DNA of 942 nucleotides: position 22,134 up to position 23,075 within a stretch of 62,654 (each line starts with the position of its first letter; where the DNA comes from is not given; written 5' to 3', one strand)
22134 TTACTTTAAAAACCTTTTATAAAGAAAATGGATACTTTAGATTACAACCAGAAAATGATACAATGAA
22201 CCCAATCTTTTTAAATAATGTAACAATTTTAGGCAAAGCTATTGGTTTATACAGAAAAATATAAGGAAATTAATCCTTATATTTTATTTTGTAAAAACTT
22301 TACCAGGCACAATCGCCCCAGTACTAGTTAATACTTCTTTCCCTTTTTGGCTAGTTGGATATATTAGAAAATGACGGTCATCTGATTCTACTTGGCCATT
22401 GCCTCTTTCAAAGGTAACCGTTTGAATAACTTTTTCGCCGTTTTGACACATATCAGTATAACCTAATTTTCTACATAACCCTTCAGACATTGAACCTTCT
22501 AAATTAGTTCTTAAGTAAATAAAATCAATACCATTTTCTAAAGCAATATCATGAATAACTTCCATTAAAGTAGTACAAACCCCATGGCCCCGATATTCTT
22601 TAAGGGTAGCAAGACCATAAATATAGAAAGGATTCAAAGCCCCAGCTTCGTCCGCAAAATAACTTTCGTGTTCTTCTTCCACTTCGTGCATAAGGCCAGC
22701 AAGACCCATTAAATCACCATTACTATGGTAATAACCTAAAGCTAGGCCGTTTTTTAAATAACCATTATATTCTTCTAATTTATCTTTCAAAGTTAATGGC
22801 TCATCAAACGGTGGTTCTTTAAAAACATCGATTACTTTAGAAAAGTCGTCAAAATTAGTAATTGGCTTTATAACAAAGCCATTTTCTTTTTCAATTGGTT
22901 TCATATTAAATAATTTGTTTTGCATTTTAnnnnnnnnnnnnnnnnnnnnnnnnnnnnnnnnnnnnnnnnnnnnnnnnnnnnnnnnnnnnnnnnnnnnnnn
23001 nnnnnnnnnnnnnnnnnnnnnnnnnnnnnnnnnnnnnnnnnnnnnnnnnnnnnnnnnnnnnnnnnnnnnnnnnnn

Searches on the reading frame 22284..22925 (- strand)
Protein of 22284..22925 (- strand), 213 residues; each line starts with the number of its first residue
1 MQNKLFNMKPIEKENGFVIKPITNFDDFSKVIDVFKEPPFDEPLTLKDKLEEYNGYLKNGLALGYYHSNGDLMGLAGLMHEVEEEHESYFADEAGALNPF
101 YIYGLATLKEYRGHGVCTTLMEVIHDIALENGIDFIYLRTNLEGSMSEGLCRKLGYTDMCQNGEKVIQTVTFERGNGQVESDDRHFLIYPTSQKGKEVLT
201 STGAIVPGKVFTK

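Call 7: search_protein_families(library=ncbifam, proteins=[window:22284-22925:-], max_evalue=0.01)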
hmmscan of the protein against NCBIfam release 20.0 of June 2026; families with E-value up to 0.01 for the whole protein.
window:22284-22925:- (213 aa): 2 families
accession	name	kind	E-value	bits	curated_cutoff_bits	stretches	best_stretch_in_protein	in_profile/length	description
NF033083.0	AAC_3_I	equivalog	1.3e-05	25.4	200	1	100-157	78-135/145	AAC(3)-I family aminoglycoside N-acetyltransferase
NF040503.1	resist_ArsN1a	equivalog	0.00086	19.1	170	1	109-158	86-135/159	arsinothricin resistance N-acetyltransferase ArsN1 family A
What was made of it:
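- The GNAT has faint similarity to AAC(3)-I (E 1e-5, 25 bits against a cutoff of 200; call 7).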

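Call 8: search_protein_families(library=pfam, proteins=[window:22284-22925:-], max_evalue=0.01)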
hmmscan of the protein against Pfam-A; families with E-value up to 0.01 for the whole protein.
window:22284-22925:- (213 aa): 3 families
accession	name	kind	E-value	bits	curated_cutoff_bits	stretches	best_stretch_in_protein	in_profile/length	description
PF00583.31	Acetyltransf_1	-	5.4e-08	33.6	20.7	1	62-156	35-116/116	Acetyltransferase (GNAT) family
PF13508.13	Acetyltransf_7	-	5e-05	24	27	1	70-157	12-83/84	Acetyltransferase (GNAT) domain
PF13527.13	Acetyltransf_9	-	0.00036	21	25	1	95-156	68-124/127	Acetyltransferase (GNAT) domain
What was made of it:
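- On Antibiotic-sensing arrest leaders (erm / hflXr type, +X+ or RLR motif): The only hint is a 25-bit match to AAC(3)-I, against a cutoff of 200 (calls 7, 8).
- Neither gene belongs to a known resistance family for ribosome-targeting drugs (calls 7, 8).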

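Call 38: search_solved_structures(query=window:22284-22925:-, max_evalue=0.1)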
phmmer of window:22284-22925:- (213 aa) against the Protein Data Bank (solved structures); distinct sequences matched with E-value up to 0.1: 6.
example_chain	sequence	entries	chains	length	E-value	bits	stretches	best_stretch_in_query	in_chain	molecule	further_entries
7l1k_A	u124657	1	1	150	0.0011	22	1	100-156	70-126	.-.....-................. 30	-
6yga_A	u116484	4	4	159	0.0089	19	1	101-159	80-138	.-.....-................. 30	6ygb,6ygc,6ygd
4yfj_A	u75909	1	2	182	0.012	18.5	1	96-158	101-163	Aminoglycoside 3'-N-acetyltransferase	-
5hmn_A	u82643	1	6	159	0.014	18.3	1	98-157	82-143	AAC3-I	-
2bsw_A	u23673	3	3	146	0.046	16.6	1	61-159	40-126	GLYPHOSATE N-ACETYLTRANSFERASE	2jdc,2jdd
4fd5_A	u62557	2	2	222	0.081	15.8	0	103-161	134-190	arylalkylamine N-Acetyltransferase 2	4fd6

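Call 62: find_homologous_proteins(query=window:22284-22925:-, max_evalue=0.00001)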
Query window:22284-22925:- (213 aa): 20 proteins with E <= 0.00001 among 127 candidates.
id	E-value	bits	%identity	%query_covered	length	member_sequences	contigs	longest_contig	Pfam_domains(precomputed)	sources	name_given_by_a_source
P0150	7.9e-136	469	96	100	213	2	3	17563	PF00583.32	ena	-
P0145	1.0e-128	445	91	100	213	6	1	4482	PF13508.14,PF00583.32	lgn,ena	-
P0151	1.2e-110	386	80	98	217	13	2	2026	PF00583.32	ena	-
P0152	1.2e-80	288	66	99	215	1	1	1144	PF00583.32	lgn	-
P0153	1.1e-71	259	59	96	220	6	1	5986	-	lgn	-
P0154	1.7e-71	258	60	96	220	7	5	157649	-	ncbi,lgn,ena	-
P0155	1.2e-70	256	60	96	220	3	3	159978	-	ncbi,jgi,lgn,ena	-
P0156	8.0e-70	253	57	96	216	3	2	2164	PF00583.32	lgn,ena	-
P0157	1.3e-65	239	59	88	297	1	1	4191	PF00583.32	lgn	-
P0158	1.8e-64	235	55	96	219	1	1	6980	PF00583.32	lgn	-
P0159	4.9e-64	234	57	95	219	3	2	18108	-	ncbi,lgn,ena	-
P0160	9.4e-64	233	51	99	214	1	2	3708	PF00583.32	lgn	-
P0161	2.4e-61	225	52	99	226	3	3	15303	PF00583.32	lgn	-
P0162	5.2e-61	224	53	95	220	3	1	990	PF00583.32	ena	-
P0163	2.3e-58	215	50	96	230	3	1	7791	PF00583.32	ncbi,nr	ncbi:MAG: GNAT family N-acetyltransferase [Bacilli bacterium]|nr:GNAT family N-acetyltransferase [Ba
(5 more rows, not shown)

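Call 69: predict_structure(alignment_id=A3)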
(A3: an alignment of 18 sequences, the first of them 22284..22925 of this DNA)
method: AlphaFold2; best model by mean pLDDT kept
length: 213 residues; sequences in the alignment: 18
mean_pLDDT: 88.2   pTM: 0.86
mean pLDDT of the five models: 88.2, 88.2, 87.9, 86.4, 85.6
residues with pLDDT >= 90: 139; 70-90: 58; 50-70: 14; < 50: 2
segments of 3 or more residues with pLDDT < 50: none
pLDDT, mean of each block of 10 residues (from residue 1): 80 92 93 76 82 92 95 95 92 90 92 92 94 95 80 92 89 77 92 94 79 47
secondary structure, 60 per line:
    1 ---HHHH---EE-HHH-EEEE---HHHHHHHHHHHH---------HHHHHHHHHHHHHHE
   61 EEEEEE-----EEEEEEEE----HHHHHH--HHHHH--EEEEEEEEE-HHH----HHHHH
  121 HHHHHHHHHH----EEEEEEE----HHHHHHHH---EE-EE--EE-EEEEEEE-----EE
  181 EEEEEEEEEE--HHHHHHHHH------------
elements in order: H4-7 E18-21 H25-36 H46-59 E60-66 E72-79 H84-89 H92-96 E99-107 H116-130 E135-141 H146-153 E167-173 E179-190 H193-201

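Call 71: fold_search(model_id=the predicted structure, library=pdb)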
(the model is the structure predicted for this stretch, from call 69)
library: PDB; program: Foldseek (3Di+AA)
matches with E <= 10: 1485; with E <= 0.001: 721
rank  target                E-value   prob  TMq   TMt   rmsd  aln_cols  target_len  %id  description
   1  4fd6                  3.9e-09  1.00  0.54  0.53   8.1       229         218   17  Crystal structure of native arylalkylamine N-Acetyltransferase 2 from the yellow fever mosquito, Aedes aegypti (released 2012-06-27)
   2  4fd5                  7.5e-09  1.00  0.54  0.53   8.0       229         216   16  Crystal structure of arylalkylamine N-Acetyltransferase 2 from Aedes aegypti (released 2012-06-27)
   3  4e2a_B                1.0e-08  1.00  0.56  0.68   4.9       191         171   17  Crystal Structure of the Putative acetyltransferase from Streptococcus mutans (released 2013-03-13)
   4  4e2a_A                1.4e-08  1.00  0.55  0.67   4.9       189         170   17  Crystal Structure of the Putative acetyltransferase from Streptococcus mutans (released 2013-03-13)
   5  6yga_A                1.6e-08  1.00  0.56  0.72   4.3       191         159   21  Crystal structure of the apo NatC complex (released 2020-10-28)
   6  4ua3_A                2.3e-08  1.00  0.54  0.61   6.0       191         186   14  Crystal structure of selenomethionine labeled SpNatD (released 2015-01-28)
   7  2cnm_A                3.1e-08  1.00  0.59  0.81   3.1       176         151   12  RimI - Ribosomal S18 N-alpha-protein acetyltransferase in complex with a bisubstrate inhibitor (Cterm-Arg-Arg-Phe-Tyr- (released 2007-05-22)
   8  2j8n_A                3.1e-08  1.00  0.58  0.72   4.4       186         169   14  Structure of P. aeruginosa acetyltransferase PA4866 solved at room temperature (released 2007-02-06)
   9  8bv8_B                6.0e-08  1.00  0.54  0.56   5.6       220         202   11  Crystal structure of the phage Mu protein Mom inactive mutant S124A (released 2023-12-20)
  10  4m3s                  6.4e-08  1.00  0.56  0.72   4.0       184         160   12  Crystal structure of a GNAT superfamily acetyltransferase PA4794 in complex with HEPES (released 2013-08-21)
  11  5yag_B                6.4e-08  1.00  0.58  0.58   7.4       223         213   12  Crystal structure of mosquito arylalkylamine N-Acetyltransferase like 5b/spermine N-Acetyltransferase (released 2018-02-28)
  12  1vhs_B                6.7e-08  1.00  0.62  0.82   3.5       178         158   16  Crystal structure of a putative phosphinothricin N-acetyltransferase (released 2003-12-30)
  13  5isv_B                7.6e-08  1.00  0.58  0.78   3.6       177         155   14  Crystal structure of the ribosomal-protein-S18-alanine N-acetyltransferase from Escherichia coli (released 2016-04-13)
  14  2jlm_F                7.6e-08  1.00  0.59  0.69   6.5       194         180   15  Structure of a Putative Acetyltransferase (ACIAD1637) from Acinetobacter baylyi ADP1 (released 2009-01-20)
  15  3dr6_A                8.1e-08  1.00  0.59  0.71   4.0       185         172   14  Structure of yncA, a putative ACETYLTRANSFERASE from Salmonella typhimurium (released 2008-09-09)
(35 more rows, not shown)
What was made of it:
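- On ArgA / N-acetylglutamate synthase (for the GNAT gene): The top Foldseek matches to the pLDDT-88 model are generic GNATs: arylalkylamine, N-alpha and phosphinothricin-type acetyltransferases (calls 69, 71).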
